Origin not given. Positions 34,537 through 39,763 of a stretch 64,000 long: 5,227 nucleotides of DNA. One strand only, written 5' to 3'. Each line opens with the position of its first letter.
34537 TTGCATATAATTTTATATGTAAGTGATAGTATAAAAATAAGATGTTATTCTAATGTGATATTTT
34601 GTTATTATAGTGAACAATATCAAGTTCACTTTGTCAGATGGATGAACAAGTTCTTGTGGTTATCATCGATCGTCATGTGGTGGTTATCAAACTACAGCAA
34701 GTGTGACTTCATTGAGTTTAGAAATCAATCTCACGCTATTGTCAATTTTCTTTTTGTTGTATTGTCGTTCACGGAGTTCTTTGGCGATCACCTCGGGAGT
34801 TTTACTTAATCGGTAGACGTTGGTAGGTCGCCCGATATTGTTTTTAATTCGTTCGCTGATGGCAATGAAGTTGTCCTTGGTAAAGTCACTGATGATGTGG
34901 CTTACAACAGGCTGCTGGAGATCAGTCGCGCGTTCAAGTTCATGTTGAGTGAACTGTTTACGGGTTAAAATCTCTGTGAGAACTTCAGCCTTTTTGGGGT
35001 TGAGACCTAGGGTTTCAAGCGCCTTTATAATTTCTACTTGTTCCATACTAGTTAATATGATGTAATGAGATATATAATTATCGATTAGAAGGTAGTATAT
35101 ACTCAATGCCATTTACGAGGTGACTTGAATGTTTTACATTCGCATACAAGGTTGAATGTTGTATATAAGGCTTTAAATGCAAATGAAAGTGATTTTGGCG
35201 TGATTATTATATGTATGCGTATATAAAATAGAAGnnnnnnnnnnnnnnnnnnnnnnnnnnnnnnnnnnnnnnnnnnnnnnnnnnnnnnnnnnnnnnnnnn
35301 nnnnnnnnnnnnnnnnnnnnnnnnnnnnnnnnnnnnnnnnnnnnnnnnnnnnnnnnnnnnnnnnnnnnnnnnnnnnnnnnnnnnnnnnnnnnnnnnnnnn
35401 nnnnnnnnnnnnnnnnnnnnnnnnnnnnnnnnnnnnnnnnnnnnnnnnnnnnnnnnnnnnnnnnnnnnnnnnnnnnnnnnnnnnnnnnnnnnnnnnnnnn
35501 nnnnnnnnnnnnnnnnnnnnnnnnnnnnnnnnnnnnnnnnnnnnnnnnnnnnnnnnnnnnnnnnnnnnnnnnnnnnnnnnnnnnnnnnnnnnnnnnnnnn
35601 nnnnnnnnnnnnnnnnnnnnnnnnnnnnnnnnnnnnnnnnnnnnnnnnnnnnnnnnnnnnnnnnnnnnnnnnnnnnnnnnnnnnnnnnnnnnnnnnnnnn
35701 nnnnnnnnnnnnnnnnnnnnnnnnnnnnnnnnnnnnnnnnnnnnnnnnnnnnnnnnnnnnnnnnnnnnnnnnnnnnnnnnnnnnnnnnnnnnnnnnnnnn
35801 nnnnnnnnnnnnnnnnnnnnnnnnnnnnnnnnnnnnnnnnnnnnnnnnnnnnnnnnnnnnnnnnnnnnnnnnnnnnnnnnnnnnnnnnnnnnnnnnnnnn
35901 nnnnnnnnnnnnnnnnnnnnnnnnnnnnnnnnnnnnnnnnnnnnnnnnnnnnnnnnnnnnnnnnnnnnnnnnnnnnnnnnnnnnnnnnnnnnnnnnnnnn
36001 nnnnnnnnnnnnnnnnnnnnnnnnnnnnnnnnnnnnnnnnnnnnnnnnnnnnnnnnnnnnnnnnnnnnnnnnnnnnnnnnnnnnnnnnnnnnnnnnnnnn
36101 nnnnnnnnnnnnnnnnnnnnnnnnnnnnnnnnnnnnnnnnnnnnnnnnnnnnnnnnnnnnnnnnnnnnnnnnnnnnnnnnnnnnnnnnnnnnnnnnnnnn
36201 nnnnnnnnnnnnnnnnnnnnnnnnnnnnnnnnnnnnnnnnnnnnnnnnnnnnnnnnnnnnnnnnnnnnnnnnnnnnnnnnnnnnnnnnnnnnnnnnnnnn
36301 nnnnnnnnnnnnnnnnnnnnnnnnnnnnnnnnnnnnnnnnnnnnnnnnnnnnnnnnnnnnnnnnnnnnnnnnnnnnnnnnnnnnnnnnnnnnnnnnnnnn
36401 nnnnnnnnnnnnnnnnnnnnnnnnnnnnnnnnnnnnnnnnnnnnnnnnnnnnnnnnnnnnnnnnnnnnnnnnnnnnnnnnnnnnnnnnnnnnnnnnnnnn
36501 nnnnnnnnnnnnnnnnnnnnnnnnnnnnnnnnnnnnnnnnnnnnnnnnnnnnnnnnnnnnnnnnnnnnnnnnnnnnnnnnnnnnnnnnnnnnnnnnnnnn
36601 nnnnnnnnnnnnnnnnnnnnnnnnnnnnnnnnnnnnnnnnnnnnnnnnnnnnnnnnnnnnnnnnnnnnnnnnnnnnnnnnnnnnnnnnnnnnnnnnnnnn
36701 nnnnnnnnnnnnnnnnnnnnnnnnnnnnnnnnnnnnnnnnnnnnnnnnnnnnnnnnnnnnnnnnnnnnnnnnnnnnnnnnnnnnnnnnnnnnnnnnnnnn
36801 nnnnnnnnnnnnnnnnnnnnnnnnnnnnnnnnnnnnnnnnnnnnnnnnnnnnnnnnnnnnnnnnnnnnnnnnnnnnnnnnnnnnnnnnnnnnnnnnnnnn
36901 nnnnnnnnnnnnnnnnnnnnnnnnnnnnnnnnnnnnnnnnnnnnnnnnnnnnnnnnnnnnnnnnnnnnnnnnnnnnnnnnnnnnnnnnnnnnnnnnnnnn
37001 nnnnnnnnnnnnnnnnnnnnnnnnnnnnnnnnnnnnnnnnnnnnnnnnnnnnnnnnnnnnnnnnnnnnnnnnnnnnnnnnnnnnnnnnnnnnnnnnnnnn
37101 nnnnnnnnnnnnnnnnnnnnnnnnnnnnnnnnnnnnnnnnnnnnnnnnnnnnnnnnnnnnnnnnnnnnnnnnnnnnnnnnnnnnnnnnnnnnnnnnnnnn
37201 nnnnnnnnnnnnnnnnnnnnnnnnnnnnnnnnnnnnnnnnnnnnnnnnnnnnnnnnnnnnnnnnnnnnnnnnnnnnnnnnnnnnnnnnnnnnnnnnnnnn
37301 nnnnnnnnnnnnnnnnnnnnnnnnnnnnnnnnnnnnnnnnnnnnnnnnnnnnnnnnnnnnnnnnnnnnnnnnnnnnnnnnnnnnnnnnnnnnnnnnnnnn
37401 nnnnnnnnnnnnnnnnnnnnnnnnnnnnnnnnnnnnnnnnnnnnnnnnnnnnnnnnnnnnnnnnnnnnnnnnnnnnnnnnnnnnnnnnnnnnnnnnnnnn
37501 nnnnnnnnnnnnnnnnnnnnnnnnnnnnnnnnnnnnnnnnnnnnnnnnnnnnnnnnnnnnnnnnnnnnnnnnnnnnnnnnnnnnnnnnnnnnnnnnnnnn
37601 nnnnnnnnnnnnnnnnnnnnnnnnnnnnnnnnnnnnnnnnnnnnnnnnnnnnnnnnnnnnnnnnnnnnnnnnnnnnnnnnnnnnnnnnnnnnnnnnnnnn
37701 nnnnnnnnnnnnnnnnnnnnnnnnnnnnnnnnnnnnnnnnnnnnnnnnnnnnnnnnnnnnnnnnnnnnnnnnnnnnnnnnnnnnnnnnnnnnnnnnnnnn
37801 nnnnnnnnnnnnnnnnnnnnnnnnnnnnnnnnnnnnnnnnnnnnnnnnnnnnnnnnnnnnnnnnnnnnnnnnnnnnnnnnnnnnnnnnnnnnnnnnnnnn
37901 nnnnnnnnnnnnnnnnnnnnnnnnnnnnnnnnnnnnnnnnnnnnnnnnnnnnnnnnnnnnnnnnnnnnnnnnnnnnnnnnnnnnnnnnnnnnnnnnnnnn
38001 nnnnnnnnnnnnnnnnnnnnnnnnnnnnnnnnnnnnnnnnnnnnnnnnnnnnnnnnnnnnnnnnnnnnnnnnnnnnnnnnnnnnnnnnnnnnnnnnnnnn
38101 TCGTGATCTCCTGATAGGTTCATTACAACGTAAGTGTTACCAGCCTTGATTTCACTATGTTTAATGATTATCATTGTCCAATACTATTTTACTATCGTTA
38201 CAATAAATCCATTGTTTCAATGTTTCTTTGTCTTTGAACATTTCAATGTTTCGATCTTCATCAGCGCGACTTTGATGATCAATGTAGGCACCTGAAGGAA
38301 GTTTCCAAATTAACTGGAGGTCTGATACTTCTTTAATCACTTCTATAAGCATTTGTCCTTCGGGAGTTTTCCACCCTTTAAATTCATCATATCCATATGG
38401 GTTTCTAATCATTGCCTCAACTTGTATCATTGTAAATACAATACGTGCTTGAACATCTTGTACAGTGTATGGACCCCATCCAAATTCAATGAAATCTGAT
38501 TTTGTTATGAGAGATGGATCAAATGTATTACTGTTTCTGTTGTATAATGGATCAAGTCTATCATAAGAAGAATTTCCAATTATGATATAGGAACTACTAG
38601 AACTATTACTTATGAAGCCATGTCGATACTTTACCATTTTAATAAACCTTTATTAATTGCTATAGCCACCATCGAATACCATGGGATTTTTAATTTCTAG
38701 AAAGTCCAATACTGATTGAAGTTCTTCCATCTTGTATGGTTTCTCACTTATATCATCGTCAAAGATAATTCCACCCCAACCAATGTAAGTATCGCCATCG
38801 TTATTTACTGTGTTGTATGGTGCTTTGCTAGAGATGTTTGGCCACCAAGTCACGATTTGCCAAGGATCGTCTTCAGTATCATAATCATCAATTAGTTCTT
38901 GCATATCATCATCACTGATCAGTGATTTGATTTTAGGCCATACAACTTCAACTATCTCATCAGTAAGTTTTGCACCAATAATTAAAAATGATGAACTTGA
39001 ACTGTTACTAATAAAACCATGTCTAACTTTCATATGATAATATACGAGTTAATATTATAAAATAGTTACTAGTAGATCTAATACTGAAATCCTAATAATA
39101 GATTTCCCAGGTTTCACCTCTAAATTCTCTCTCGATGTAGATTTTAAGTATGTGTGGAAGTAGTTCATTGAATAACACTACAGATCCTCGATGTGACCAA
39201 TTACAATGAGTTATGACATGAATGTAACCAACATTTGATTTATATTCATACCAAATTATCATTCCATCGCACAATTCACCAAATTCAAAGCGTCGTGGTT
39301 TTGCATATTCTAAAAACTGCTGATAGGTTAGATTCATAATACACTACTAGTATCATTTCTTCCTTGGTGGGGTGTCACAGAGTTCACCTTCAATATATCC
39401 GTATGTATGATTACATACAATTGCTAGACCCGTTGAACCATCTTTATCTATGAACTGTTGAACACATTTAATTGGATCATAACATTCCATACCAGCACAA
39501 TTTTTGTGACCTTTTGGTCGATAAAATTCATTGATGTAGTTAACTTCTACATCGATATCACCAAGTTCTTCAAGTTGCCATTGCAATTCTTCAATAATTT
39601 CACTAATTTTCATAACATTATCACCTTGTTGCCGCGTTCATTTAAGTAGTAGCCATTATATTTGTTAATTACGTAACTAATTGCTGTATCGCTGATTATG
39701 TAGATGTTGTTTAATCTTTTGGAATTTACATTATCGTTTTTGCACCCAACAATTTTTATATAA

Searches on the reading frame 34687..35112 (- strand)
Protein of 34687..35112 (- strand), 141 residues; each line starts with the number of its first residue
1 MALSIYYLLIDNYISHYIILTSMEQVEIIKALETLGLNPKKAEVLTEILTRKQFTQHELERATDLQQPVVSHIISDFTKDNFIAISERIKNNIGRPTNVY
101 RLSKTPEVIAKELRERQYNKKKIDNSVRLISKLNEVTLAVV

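Call 11: search_protein_families(library=pfam, proteins=[window:34687-35112:-], max_evalue=0.01)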
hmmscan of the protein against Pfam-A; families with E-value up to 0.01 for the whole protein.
window:34687-35112:- (141 aa): 4 families
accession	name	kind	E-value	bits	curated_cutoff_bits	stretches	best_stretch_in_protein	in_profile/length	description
PF12802.13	MarR_2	-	4.9e-05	23.9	27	1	35-84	1-51/61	MarR family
PF02002.24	TFIIE_alpha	-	0.00051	20.3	22.9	1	40-115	14-91/105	TFIIE alpha subunit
PF01978.25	TrmB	-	0.0024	18.1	25.6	1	32-101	1-63/68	Sugar-specific transcriptional regulator TrmB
PF21984.2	DnaD_N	-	0.0058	17.2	27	1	31-117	8-98/101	DnaD N-terminal domain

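Call 50: find_homologous_proteins(query=window:34690-35046:-, max_evalue=0.001)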
Query seq(119 aa) (119 aa): 2 proteins with E <= 0.001 among 7 candidates.
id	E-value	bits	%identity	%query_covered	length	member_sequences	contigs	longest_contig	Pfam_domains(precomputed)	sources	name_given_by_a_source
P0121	4.5e-67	241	100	100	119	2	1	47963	-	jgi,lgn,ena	-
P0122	3.1e-56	206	88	96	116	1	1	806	-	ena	-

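Call 51: find_encoding_contigs(protein=P0121, flank=10000, max_places=10)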
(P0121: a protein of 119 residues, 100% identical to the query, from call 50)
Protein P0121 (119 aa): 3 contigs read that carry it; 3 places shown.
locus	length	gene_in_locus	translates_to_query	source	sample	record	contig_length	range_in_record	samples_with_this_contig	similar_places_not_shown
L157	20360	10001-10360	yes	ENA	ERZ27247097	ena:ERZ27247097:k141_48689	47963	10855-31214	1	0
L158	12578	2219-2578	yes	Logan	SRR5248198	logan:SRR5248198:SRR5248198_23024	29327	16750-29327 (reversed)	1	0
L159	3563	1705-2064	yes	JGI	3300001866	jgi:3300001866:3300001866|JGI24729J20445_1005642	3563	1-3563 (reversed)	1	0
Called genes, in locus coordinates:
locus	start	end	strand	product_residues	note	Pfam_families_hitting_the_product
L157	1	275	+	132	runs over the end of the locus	-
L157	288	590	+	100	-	-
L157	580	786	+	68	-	-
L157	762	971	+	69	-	-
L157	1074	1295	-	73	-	-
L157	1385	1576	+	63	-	-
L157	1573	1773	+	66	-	-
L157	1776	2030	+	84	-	-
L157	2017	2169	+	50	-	-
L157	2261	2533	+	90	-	-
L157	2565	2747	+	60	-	-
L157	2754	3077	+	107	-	-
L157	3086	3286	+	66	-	-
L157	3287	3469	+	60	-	-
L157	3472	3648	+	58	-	-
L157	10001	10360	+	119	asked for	-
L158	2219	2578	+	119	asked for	-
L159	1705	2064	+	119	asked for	-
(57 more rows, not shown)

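Call 52: find_encoding_contigs(protein=P0122, flank=10000, max_places=5)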
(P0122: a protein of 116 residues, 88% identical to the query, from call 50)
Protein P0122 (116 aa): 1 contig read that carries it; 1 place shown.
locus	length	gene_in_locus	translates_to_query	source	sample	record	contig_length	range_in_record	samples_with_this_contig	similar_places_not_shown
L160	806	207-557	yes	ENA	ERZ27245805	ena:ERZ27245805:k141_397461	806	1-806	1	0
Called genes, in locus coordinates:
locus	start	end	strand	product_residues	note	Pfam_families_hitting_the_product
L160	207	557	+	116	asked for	-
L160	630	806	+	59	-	?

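Call 63: search_solved_structures(query=window:34687-35046:-, max_evalue=10, show_alignments=2)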
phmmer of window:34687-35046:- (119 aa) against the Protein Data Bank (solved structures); distinct sequences matched with E-value up to 10: 4.
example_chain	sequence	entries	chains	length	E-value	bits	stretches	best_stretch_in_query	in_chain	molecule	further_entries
1sfx_A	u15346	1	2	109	0.38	14.3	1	5-92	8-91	Conserved hypothetical protein AF2008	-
4cvn_A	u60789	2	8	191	0.51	13.9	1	48-106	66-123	PUTATIVE ADENYLATE KINASE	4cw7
8fmw_AQ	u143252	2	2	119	0.86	13.2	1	51-102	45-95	50S ribosomal protein L18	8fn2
3adk_A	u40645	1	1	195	1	12.9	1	21-112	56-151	ADENYLATE KINASE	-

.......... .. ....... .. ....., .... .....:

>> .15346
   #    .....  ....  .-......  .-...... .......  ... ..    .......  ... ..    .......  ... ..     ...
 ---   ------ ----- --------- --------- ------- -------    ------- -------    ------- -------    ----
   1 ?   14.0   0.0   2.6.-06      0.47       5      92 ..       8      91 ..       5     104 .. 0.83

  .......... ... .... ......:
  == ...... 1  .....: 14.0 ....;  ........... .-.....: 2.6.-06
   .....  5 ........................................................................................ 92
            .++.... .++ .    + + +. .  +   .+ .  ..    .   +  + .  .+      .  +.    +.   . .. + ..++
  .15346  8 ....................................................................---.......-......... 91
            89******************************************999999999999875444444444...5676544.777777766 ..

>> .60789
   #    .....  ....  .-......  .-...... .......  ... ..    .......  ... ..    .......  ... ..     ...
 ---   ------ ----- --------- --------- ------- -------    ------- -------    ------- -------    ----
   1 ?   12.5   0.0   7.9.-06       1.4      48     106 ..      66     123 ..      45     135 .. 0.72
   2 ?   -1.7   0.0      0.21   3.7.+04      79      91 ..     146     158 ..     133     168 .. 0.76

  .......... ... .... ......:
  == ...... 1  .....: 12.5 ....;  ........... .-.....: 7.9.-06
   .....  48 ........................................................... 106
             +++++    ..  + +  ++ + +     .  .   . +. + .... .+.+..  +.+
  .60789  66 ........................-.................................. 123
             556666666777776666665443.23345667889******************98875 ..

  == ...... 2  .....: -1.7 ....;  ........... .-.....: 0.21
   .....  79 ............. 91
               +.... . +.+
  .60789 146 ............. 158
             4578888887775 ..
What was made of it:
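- Tried and rejected: The PDB sequence search gave only a weak match to AF2008, a protein of unknown function that I take to be TrmB-like (E = 0.38, call 63).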

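Call 66: search_protein_families(library=pfam, max_evalue=1, proteins=[window:34687-35046:-])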
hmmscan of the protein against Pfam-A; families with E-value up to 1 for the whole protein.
window:34687-35046:- (119 aa): 8 families
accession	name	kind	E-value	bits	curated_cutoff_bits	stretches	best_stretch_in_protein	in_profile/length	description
PF12802.13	MarR_2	-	3.2e-05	24.5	27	1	13-62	1-51/61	MarR family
PF02002.24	TFIIE_alpha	-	0.00056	20.2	22.9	1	18-93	14-91/105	TFIIE alpha subunit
PF01978.25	TrmB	-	0.002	18.4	25.6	1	10-79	1-63/68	Sugar-specific transcriptional regulator TrmB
PF21984.2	DnaD_N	-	0.0036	17.9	27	1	9-95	8-98/101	DnaD N-terminal domain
PF13744.12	HTH_37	-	0.015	15.6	27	1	20-51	20-51/80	Helix-turn-helix domain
PF25213.1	HVO_A0261_N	-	0.019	15.3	35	1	11-62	5-55/86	HVO_A0261 N-terminal domain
PF01047.28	MarR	-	0.028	14.8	24.6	1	15-62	1-48/59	MarR family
PF10437.14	Lip_prot_lig_C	-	0.061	13.7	24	0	15-62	38-83/85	Bacterial lipoate protein ligase C-terminus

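Call 74: predict_structure(alignment_id=A2)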
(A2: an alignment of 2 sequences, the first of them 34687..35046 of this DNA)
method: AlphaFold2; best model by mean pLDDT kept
length: 119 residues; sequences in the alignment: 2
mean_pLDDT: 57.9   pTM: 0.43
mean pLDDT of the five models: 57.9, 56.6, 48.9, 45.8, 44.8
residues with pLDDT >= 90: 0; 70-90: 29; 50-70: 54; < 50: 36
segments of 3 or more residues with pLDDT < 50: 44-46, 53-80, 116-119
pLDDT, mean of each block of 10 residues (from residue 1): 64 70 67 59 52 45 33 39 69 75 70 51
secondary structure, 60 per line:
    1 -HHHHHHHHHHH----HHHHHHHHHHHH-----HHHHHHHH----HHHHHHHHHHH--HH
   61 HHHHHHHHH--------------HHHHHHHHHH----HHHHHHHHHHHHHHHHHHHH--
elements in order: H2-12 H17-28 H34-41 H46-56 H59-69 H84-93 H98-117

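Call 91: search_protein_families(library=phrogs, max_evalue=0.01, proteins=[window:34687-35046:-])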
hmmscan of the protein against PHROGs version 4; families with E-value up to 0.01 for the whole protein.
window:34687-35046:- (119 aa): 2 families
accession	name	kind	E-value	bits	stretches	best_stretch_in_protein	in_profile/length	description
phrog_1687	-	transcription regulation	0.00059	20.8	1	19-68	4-53/162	MarR family transcrition regulator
phrog_1345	-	transcription regulation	0.003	18.2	1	1-65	1-66/210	MotA-like activator of middle period transcription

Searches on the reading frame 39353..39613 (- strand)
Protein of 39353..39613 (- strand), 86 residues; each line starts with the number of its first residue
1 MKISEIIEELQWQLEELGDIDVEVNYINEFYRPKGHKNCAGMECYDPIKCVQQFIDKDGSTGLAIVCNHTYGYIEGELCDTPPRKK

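Call 66: search_protein_families(library=pfam, max_evalue=1, proteins=[window:39353-39613:-])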
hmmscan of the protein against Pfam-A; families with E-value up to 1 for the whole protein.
window:39353-39613:- (86 aa): 1 family
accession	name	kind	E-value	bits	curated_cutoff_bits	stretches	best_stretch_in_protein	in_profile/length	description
PF24218.1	DUF7437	-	0.026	14.6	27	1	51-78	7-34/66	Family of unknown function (DUF7437)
